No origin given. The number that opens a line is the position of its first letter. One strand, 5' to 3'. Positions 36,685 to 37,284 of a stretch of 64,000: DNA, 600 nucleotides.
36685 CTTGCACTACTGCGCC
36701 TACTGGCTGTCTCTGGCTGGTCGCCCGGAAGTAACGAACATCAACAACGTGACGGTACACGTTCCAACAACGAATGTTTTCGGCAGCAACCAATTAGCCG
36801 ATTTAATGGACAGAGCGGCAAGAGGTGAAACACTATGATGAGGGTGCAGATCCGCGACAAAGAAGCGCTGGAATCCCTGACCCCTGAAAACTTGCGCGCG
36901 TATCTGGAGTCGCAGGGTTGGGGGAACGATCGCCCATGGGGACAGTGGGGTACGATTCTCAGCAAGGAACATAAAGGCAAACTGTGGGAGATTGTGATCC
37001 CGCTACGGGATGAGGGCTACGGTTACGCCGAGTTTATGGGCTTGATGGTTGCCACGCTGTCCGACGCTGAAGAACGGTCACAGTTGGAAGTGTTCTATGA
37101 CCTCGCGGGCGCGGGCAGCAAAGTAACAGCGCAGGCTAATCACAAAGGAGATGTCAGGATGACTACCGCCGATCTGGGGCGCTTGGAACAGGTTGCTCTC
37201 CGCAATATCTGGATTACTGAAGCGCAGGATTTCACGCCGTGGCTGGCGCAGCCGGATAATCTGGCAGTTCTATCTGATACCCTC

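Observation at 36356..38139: Translationally coupled DUF4365 + (novel N-domain)-PD-(D/E)XK-DUF4268 nuclease pair in a lower-GC islet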

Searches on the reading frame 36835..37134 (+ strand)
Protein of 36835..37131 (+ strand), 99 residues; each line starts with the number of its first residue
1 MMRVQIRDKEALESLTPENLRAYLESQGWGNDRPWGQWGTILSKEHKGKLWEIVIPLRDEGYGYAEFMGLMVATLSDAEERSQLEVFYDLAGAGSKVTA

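Call 39: search_protein_representatives(protein=window:36835-37131:+)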
Query: 99 residues. Proteins with E-value up to 0.001 (for the whole library): 284; up to 1e-10: 51; up to 1e-30: 2. The best 150 are listed.
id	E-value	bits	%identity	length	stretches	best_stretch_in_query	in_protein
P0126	1.5e-48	179.4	89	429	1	1-92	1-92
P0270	4.2e-31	123.5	65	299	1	2-92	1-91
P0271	1.6e-29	118.4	58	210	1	2-98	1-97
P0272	1.7e-28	115.1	59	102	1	2-93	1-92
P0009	1.4e-26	109.0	59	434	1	2-91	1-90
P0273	1.8e-25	105.4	56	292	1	2-95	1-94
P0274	1.5e-23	99.2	56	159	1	2-96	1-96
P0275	2.5e-23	98.5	54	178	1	2-97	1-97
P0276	6.4e-22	94.0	52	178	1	2-91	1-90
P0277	1.1e-20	90.0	54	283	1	2-94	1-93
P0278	4.6e-20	88.0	52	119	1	2-93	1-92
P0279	1.0e-19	86.9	47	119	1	2-97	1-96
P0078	1.1e-19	86.8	52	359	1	2-93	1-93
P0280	1.5e-19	86.4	52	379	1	2-97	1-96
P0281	1.7e-19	86.2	69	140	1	33-93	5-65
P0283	2.2e-18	82.6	49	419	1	2-96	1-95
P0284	3.2e-18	82.1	51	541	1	2-94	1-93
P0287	4.8e-17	78.3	52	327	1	2-91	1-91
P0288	6.0e-17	78.0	48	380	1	2-97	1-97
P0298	7.5e-15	71.3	35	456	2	2-96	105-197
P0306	9.6e-13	64.5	48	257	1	9-92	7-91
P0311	7.5e-12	61.7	43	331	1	3-97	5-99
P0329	3.1e-09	53.3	38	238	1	1-91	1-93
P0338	9.6e-09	51.7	37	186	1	2-96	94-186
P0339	1.1e-08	51.5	36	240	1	2-90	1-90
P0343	1.5e-08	51.0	36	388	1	2-95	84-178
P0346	1.9e-08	50.8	39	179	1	3-94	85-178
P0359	3.1e-07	46.8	39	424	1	2-93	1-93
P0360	4.8e-07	46.2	40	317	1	3-91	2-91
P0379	2.1e-06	44.2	41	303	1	3-91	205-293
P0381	2.2e-06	44.1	40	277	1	2-93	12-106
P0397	7.5e-06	42.4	35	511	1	2-95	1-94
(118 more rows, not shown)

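Call 40: search_protein_families(library=pfam, proteins=[P0280, P0288, P0284, P0283, P0298, P0397, P0270, P0287, P0311, P0359], max_evalue=0.01)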
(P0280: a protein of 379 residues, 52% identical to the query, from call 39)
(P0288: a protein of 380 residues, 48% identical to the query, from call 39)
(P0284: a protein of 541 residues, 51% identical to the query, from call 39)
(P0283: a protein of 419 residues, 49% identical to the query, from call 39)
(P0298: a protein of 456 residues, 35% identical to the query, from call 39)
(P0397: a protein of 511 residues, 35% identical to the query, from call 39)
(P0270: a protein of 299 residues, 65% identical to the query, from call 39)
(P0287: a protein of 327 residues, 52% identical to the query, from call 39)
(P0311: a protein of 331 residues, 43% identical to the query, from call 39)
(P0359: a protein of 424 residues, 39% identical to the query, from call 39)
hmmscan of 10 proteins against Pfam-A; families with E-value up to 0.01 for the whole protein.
P0280 (379 aa): 0 families

P0288 (380 aa): 0 families

P0284 (541 aa): 19 families
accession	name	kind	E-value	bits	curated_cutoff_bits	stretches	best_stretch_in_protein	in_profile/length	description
PF00515.34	TPR_1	-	5.1e-68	222.8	27.8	7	206-239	1-34/34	Tetratricopeptide repeat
PF13414.12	TPR_11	-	2.1e-59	197.4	26.8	8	320-355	7-42/42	TPR repeat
PF07719.23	TPR_2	-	1.3e-43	143.9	27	6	206-238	1-33/34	Tetratricopeptide repeat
PF13181.12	TPR_8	-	2.1e-42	140.1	25.7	5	308-340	2-34/34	Tetratricopeptide repeat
PF13431.12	TPR_17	-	1.1e-39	131.8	24.4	4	432-463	2-33/34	Tetratricopeptide repeat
PF13371.12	TPR_9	-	1.2e-35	121.8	35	4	185-239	8-62/73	Tetratricopeptide repeat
PF13432.12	TPR_16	-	2e-33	114.9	32.7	5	423-472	11-60/65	Tetratricopeptide repeat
PF13424.12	TPR_12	-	9.3e-30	103.1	30.1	6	340-402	2-72/77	Tetratricopeptide repeat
PF13428.12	TPR_14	-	1.8e-17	62.5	23.5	0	310-348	4-42/44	Tetratricopeptide repeat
PF14559.12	TPR_19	-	3.6e-09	37.3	25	1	254-311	5-62/68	Tetratricopeptide repeat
PF13174.12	TPR_6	-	6.7e-09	36.3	26.3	0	308-339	1-32/33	Tetratricopeptide repeat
PF23914.1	TPR_CcmH_CycH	-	4.3e-08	33.6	42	0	176-241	20-85/158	Cytochrome c-type biogenesis protein H TPR domain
PF03704.23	BTAD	-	8.7e-07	29.8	22.1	0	254-332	42-121/146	Bacterial transcriptional activator domain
PF24726.1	DUF7678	-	3.2e-06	27.4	27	0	282-308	32-58/72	Domain of unknown function (DUF7678)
PF01239.28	PPTA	-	3.6e-06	26.8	29.5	0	359-382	3-26/32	Protein prenyltransferase alpha subunit repeat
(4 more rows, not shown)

P0283 (419 aa): 1 family
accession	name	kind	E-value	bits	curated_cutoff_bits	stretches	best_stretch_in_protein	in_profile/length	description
PF13749.12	HATPase_c_4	-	1.1e-10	41.8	26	1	321-385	2-67/89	Putative ATP-dependent DNA helicase recG C-terminal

P0298 (456 aa): 3 families
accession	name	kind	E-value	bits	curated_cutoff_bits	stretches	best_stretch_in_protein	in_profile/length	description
PF13355.12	ARC6-like_IMS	-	2.8e-18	67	22.8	1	333-444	4-117/117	ARC6-like, IMS domain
PF08887.16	GAD-like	-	0.0021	18.4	25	0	116-156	28-64/107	GAD-like domain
PF06252.17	GemA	-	0.0034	18.7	27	0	142-193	65-115/119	Bacteriophage Mu, GemA protein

P0397 (511 aa): 0 families

P0270 (299 aa): 0 families

P0287 (327 aa): 1 family
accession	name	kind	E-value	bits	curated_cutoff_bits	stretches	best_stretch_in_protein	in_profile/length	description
PF04255.20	DUF433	-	1e-10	41.7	23.6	1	267-317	1-52/56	Protein of unknown function (DUF433)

P0311 (331 aa): 0 families

P0359 (424 aa): 0 families

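Call 41: search_protein_families(library=padloc, proteins=[P0280, P0284, P0283, P0298, P0397, P0270, P0287], max_evalue=0.00001)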
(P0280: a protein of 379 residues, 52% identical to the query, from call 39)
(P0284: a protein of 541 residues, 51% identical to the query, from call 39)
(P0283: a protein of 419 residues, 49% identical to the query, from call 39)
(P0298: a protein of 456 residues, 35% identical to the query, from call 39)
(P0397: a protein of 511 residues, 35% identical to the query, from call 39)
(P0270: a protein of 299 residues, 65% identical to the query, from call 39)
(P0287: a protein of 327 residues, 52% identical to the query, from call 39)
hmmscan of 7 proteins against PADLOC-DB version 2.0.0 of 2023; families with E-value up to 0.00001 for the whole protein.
P0280 (379 aa): 30 families (the best 25 are shown)
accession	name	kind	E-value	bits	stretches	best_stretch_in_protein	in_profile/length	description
PDLC04298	PDC-M02B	-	4.5e-100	333.2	1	1-376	1-378/380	-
PDLC04335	PDC-M02B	-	1.3e-60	203.1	1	12-369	4-358/364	-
PDLC04304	PDC-M02B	-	5.1e-55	185.1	1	1-374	1-382/383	-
PDLC04303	PDC-M02B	-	4.9e-54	181.8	1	1-371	1-382/383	-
PDLC04330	PDC-M02B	-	3e-53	179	1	9-375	7-372/375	-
PDLC04317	PDC-M02B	-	2.5e-42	143.1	1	18-377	19-373/396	-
PDLC04308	PDC-M02B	-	8.5e-41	137.9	1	16-370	18-379/391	-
PDLC04311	PDC-M02B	-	5e-38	129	1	18-363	12-365/384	-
PDLC04323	PDC-M02B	-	1.1e-37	127.6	1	10-371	9-371/374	-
PDLC04301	PDC-M02B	-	7.4e-36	121.9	1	10-372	7-377/378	-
PDLC04307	PDC-M02B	-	5.4e-35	119.2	1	13-373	10-369/373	-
PDLC04331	PDC-M02B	-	1.4e-33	114.4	1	3-368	8-364/389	-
PDLC04310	PDC-M02B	-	1.3e-32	111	1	17-377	9-375/394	-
PDLC04333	PDC-M02B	-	7.8e-31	105.2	1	8-371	7-376/379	-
PDLC04329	PDC-M02B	-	1.5e-28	97.5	1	17-372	10-374/377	-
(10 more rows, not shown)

P0284 (541 aa): 18 families
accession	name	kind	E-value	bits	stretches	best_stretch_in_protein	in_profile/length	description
PDLC04298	PDC-M02B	-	2.4e-22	77.4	1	1-92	1-92/380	-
PDLC04304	PDC-M02B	-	9.6e-14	49.2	1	1-91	1-87/383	-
PDLC04303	PDC-M02B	-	1.2e-13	48.8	1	1-90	1-91/383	-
PDLC04335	PDC-M02B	-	2.6e-13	47.6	1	13-91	5-80/364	-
PDLC04330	PDC-M02B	-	4.2e-12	43.5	1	9-90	7-87/375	-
PDLC04323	PDC-M02B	-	1.5e-10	38.2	1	11-92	10-90/374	-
PDLC01171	TPR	-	8.3e-10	36.3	1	113-310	126-323/504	TPR repeats containing protein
PDLC04321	PDC-M02B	-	9.2e-10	36.2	1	14-91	14-91/383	-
PDLC01092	C3a198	-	1.5e-08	32.1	1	112-327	142-357/523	TPR protein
PDLC04331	PDC-M02B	-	2e-07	28.3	1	4-92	9-94/389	-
PDLC04300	PDC-M02B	-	2.7e-07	27.8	1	9-86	9-83/373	-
PDLC04318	PDC-M02B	-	4.1e-07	27.3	1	13-109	9-105/390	-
PDLC04299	PDC-M02B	-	7.4e-07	26.4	1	18-93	10-86/378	-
PDLC04311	PDC-M02B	-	1.6e-06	25.3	1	13-91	7-83/384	-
PDLC04333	PDC-M02B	-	1.8e-06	25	1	10-91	9-92/379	-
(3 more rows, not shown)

P0283 (419 aa): 17 families
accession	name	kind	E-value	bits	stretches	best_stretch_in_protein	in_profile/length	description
PDLC04298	PDC-M02B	-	1.5e-22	78.1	1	1-93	1-93/380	-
PDLC04304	PDC-M02B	-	1.9e-14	51.5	1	1-93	1-89/383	-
PDLC04335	PDC-M02B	-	2e-14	51.2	1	13-93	5-82/364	-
PDLC04303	PDC-M02B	-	5e-14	50.1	1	1-92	1-93/383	-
PDLC04330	PDC-M02B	-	2.2e-13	47.8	1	9-92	7-89/375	-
PDLC04323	PDC-M02B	-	2.3e-11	40.9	1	11-92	10-90/374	-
PDLC02394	pAgo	-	3.9e-11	39.4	1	141-342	150-358/1121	-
PDLC02402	Aga_SIR2-PNTD1-PNTD2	-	8.2e-10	35.4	1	166-344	308-487/876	Class I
PDLC04321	PDC-M02B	-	2.8e-09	34.5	1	17-88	17-88/383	-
PDLC04300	PDC-M02B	-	6.2e-09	33.2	1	10-89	10-86/373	-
PDLC04311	PDC-M02B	-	4.3e-08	30.5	1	16-93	10-85/384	-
PDLC04299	PDC-M02B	-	4.5e-08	30.4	1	16-95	8-88/378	-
PDLC04331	PDC-M02B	-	9.1e-08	29.5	1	4-98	9-100/389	-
PDLC04318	PDC-M02B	-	2.2e-06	24.9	1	17-104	13-100/390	-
PDLC04301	PDC-M02B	-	3e-06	24.5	1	10-93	7-90/378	-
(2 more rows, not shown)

P0298 (456 aa): 22 families
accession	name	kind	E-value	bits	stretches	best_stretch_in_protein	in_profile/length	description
PDLC04303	PDC-M02B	-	1.5e-46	157.1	2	106-194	2-93/383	-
PDLC04298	PDC-M02B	-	1.8e-45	153.5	2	106-195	2-93/380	-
PDLC04304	PDC-M02B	-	1.4e-36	124.4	2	106-195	2-89/383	-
PDLC04335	PDC-M02B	-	6e-30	102.3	2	117-196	5-83/364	-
PDLC04330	PDC-M02B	-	2.4e-25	87.1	2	113-194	7-89/375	-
PDLC04300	PDC-M02B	-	7e-25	85.6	2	112-196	8-91/373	-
PDLC04323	PDC-M02B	-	4.7e-19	66.3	2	113-195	8-91/374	-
PDLC04311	PDC-M02B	-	1.5e-16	58.3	2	117-193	7-83/384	-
PDLC04299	PDC-M02B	-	1.2e-14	52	2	121-194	9-85/378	-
PDLC04301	PDC-M02B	-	3.1e-14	50.8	2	114-192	7-87/378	-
PDLC04308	PDC-M02B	-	1.4e-13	48.3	1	112-188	10-89/391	-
PDLC04327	PDC-M02B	-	5.9e-13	46.8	1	14-98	14-94/270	-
PDLC04321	PDC-M02B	-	2.4e-12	44.7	1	115-195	11-93/383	-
PDLC04322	PDC-M02B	-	3.6e-11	40.6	1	108-192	5-90/412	-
PDLC04318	PDC-M02B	-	4.8e-11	40.2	1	115-205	7-98/390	-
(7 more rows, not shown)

P0397 (511 aa): 37 families (the best 25 are shown)
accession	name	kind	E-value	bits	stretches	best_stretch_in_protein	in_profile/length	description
PDLC04298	PDC-M02B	-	2e-102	340.9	1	1-332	1-328/380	-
PDLC04304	PDC-M02B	-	1.4e-75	252.7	1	1-325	1-324/383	-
PDLC04335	PDC-M02B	-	3.9e-68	227.9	1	17-344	9-322/364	-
PDLC04303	PDC-M02B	-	6.2e-66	220.9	1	1-323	1-329/383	-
PDLC04330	PDC-M02B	-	1e-58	196.9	1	8-325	6-317/375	-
PDLC04311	PDC-M02B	-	1.6e-55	186.6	1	13-321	7-317/384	-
PDLC04308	PDC-M02B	-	7.6e-52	174.3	1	19-321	21-323/391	-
PDLC04317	PDC-M02B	-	3.2e-41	139.4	1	18-345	19-330/396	-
PDLC04323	PDC-M02B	-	5.6e-40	135.1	1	9-311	8-303/374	-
PDLC04301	PDC-M02B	-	3e-37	126.5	1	10-312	7-304/378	-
PDLC04300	PDC-M02B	-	2.1e-36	123.5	1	19-324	19-315/373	-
PDLC04307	PDC-M02B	-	2.6e-36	123.5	1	13-321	10-312/373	-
PDLC04329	PDC-M02B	-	1.4e-35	120.7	1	13-309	6-301/377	-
PDLC04306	PDC-M02B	-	3.1e-35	120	1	109-324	10-220/279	-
PDLC04310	PDC-M02B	-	1e-33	114.6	1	19-317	11-310/394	-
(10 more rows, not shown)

P0270 (299 aa): 14 families
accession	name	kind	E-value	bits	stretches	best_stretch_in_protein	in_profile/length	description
PDLC04806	PDC-S02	-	4.6e-50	168.7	1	108-294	1-202/324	-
PDLC04298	PDC-M02B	-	1.9e-19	67.8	1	1-94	1-94/380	-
PDLC04819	PDC-S02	-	8.8e-16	56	1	109-268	2-160/334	-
PDLC04824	PDC-S02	-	4.9e-14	50.2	1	110-268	3-162/308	-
PDLC04304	PDC-M02B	-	5.7e-12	43.4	1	1-93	1-89/383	-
PDLC04815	PDC-S02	-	7.3e-12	43.3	1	111-245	3-135/346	-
PDLC04323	PDC-M02B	-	2.2e-10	37.7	1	10-93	9-91/374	-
PDLC04335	PDC-M02B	-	3.2e-10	37.4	1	12-96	4-85/364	-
PDLC04303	PDC-M02B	-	4.8e-09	33.7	1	1-95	1-96/383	-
PDLC04330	PDC-M02B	-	1.4e-08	31.9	1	8-92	6-89/375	-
PDLC04799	PDC-S02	-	1.4e-07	28.9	1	117-245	11-139/308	-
PDLC03448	REase_II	-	2e-07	27.6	1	131-247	285-399/857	Type II restriction enzyme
PDLC04321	PDC-M02B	-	1.9e-06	25.3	1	9-91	9-91/383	-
PDLC04301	PDC-M02B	-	4.3e-06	24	1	8-90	5-87/378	-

P0287 (327 aa): 7 families
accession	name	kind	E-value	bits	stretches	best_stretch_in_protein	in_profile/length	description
PDLC04298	PDC-M02B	-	1.1e-18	65.2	1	1-94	1-93/380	-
PDLC04335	PDC-M02B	-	2.1e-12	44.6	1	12-134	4-122/364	-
PDLC04304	PDC-M02B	-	4.9e-12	43.6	1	1-94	1-89/383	-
PDLC04323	PDC-M02B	-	1.6e-10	38.2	1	9-94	8-91/374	-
PDLC04330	PDC-M02B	-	2.3e-09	34.5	1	8-91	6-87/375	-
PDLC04303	PDC-M02B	-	5.7e-08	30.2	1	1-92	1-92/383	-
PDLC04333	PDC-M02B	-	6.5e-06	23.1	1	8-94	7-94/379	-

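Call 65: predict_structure(alignment_id=A3)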
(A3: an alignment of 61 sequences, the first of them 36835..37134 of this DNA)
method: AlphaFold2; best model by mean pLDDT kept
length: 100 residues; sequences in the alignment: 61
mean_pLDDT: 87.1   pTM: 0.79
mean pLDDT of the five models: 87.1, 86.1, 85.3, 84.8, 81.2
residues with pLDDT >= 90: 70; 70-90: 19; 50-70: 6; < 50: 5
segments of 3 or more residues with pLDDT < 50: 98-100
pLDDT, mean of each block of 10 residues (from residue 1): 72 93 94 88 93 90 89 94 95 63
secondary structure, 60 per line:
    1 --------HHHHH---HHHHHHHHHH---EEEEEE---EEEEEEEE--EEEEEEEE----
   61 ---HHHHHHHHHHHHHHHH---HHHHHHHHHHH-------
elements in order: H9-13 H17-26 E30-35 E39-46 E49-56 H64-79 H83-93

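Call 69: fold_search(model_id=the predicted structure, library=pdb)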
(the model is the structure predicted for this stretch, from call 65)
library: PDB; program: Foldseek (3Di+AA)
matches with E <= 10: 636; with E <= 0.001: 0
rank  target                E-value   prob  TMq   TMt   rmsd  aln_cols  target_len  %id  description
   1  8etg_n                1.2e-01  0.44  0.34  0.12   7.1        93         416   15  Fkbp39 associated 60S nascent ribosome State 3 (released 2022-11-30)
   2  8eth_n                1.2e-01  0.66  0.40  0.23   8.0        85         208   14  Ytm1 associated 60S nascent ribosome State 1B (released 2022-11-30)
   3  8esr_n                1.7e-01  0.54  0.37  0.12   6.2        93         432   15  Ytm1 associated nascent 60S ribosome (-fkbp39) State 2 (released 2022-11-30)
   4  8i9w_CJ               1.9e-01  0.35  0.34  0.13   6.7        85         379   16  Cryo-EM structure of a Chaetomium thermophilum pre-60S ribosomal subunit - Dbp10-3 (released 2023-05-17)
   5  8esq_n                2.0e-01  0.51  0.37  0.12   6.2        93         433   15  Ytm1 associated nascent 60S ribosome State 2 (released 2022-11-30)
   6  4dhw_A                2.4e-01  0.44  0.33  0.19   7.1        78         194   18  Crystal structure of Peptidyl-tRNA hydrolase from Pseudomonas aeruginosa with Adipic acid at 2.4 Angstrom resolution (released 2012-02-29)
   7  8eug_n                2.8e-01  0.30  0.34  0.14   7.2        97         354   15  Ytm1 associated nascent 60S ribosome State 3 (released 2022-11-30)
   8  8ev3_n                3.1e-01  0.38  0.37  0.14   6.1        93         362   15  Ytm1 associated 60S nascent ribosome (-Fkbp39) State 1B (released 2022-11-30)
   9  8pv1_CJ               3.1e-01  0.25  0.33  0.12   6.1        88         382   11  Chaetomium thermophilum pre-60S State 6 - pre-5S rotation - L1 intermediate - composite structure (released 2023-11-15)
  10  6m09_B                3.3e-01  0.33  0.27  0.12   8.1        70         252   11  The ligand-free structure of the chloroplast protein At3g03890 (released 2020-12-16)
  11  8v83_n                3.5e-01  0.33  0.40  0.16   8.9        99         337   12  60S ribosome biogenesis intermediate (Dbp10 pre-catalytic structure - Overall map) (released 2024-05-01)
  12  8eui_n                3.5e-01  0.33  0.36  0.14   6.0        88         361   15  Ytm1 associated nascent 60S ribosome (-fkbp39) State 3 (released 2022-11-30)
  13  3rbv                  3.5e-01  0.14  0.20  0.08  11.7        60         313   13  Crystal Structure of KijD10, a 3-ketoreductase from Actinomadura kijaniata incomplex with NADP (released 2011-06-08)
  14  3rc1                  3.8e-01  0.13  0.20  0.08  11.4        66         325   17  Crystal Structure of KijD10, a 3-ketoreductase from Actinomadura kijaniata incomplex with NADP and TDP-benzene (released 2011-06-08)
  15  3rc7                  3.8e-01  0.13  0.20  0.08  11.4        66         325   17  Crystal Structure of the Y186F mutant of KijD10, a 3-ketoreductase from Actinomadura kijaniata in complex with TDP-benze (released 2011-06-08)
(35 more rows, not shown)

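Call 71: search_protein_families(library=pfam, proteins=[P0379, P0343, P0338, P0346, P0360, P0381, P0339, P0329, P0306], max_evalue=0.01)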
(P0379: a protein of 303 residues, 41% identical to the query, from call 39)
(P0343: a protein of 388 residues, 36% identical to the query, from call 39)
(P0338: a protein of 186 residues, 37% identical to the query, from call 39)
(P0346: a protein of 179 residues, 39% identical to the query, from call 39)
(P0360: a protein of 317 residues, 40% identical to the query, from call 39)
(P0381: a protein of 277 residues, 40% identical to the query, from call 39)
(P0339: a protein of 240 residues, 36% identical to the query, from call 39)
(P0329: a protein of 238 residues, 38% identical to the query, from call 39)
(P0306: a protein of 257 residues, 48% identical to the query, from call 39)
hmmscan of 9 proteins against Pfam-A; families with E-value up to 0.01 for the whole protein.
P0379 (303 aa): 0 families

P0343 (388 aa): 1 family
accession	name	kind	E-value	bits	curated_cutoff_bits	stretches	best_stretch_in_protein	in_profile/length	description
PF10061.14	DUF2299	-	7.8e-08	32.6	22.8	1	201-293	1-95/138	Uncharacterized conserved protein (DUF2299)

P0338 (186 aa): 0 families

P0346 (179 aa): 1 family
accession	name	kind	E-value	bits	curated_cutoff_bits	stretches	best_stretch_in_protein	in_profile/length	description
PF14354.12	Lar_restr_allev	-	2.2e-05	25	28.6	1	21-80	3-57/58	Restriction alleviation protein Lar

P0360 (317 aa): 1 family
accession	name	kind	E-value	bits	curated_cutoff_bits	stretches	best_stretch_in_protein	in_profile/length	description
PF14317.12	YcxB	-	2.2e-09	37.3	23.3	1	212-272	1-60/61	YcxB-like protein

P0381 (277 aa): 0 families

P0339 (240 aa): 0 families

P0329 (238 aa): 0 families

P0306 (257 aa): 0 families

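Call 87: fold_search(model_id=the predicted structure, library=viral)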
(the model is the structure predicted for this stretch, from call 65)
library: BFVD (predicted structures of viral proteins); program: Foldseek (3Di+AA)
matches with E <= 10: 1145; with E <= 0.001: 1
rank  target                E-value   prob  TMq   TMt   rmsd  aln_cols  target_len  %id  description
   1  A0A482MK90            1.4e-05  1.00  0.80  0.80   2.1        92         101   22  Uncharacterized protein [Nodularia phage vB_NspS-kac65v162]
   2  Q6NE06                6.7e-03  1.00  0.69  0.20   1.8        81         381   21  Uncharacterized protein [Leptospira phage LE1]
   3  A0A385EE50            2.5e-02  0.77  0.31  0.35  10.5        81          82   15  Uncharacterized protein [Caulobacter phage CcrSC]
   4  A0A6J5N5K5            8.5e-02  0.57  0.37  0.38  12.5        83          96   22  Uncharacterized protein [uncultured Caudovirales phage]
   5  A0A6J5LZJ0            9.0e-02  0.60  0.36  0.40   8.7        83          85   10  Uncharacterized protein [uncultured Caudovirales phage]
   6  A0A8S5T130            9.6e-02  0.21  0.26  0.23  16.0       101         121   12  Uncharacterized protein [Myoviridae sp. ctWb16]
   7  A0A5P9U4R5            1.1e-01  0.09  0.17  0.11  13.2       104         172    7  (no name in the UniProt tables at hand)
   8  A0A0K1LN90            1.6e-01  0.44  0.29  0.37   6.6        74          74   12  Uncharacterized protein [Caulobacter phage Seuss]
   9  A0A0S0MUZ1            1.7e-01  0.87  0.44  0.54   3.9        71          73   17  Uncharacterized protein [Pseudomonas phage PaMx74]
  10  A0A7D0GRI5            1.7e-01  0.16  0.26  0.25  18.9       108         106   13  (no name in the UniProt tables at hand)
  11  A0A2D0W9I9            2.1e-01  0.80  0.42  0.53   4.1        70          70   16  Uncharacterized protein [Bordetella phage FP1]
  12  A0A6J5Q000            2.1e-01  0.23  0.26  0.30   9.3        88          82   12  Uncharacterized protein [uncultured Caudovirales phage]
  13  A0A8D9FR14            2.3e-01  0.11  0.18  0.13  10.7        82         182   15  Uncharacterized protein [uncultured marine phage]
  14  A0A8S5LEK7            2.6e-01  0.13  0.23  0.19  11.6       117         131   11  Uncharacterized protein [Myoviridae sp. ctBDS4]
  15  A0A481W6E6            2.7e-01  0.28  0.28  0.13   5.3        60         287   15  Guanylate kinase [Fusobacterium phage Fnu1]
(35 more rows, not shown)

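Call 97: find_related_loci(query=A3, collection=viral_contigs, flank=3000)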
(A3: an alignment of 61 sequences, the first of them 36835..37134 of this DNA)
Query A3 (100 aa) in viral_contigs; peptide patterns used: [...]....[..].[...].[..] (x = any residue, [..] = any of these).
2 stretches matched a pattern, but none encodes a relative of the query by tblastn (E <= 1e-3).

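Call 100: find_related_loci(query=A5, collection=metagenome_contigs, flank=2500)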
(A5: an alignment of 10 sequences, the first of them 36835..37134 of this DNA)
Query A5 (100 aa) in metagenome_contigs; peptide patterns used: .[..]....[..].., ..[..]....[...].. (x = any residue, [..] = any of these).
36 stretches matched a pattern; 2 encode a relative of the query (tblastn E <= 1e-3); 2 distinct loci.
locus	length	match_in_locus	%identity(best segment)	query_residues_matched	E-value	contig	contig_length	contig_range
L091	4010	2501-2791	51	2-97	2e-29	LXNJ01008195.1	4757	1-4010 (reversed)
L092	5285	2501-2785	38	1-95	5e-21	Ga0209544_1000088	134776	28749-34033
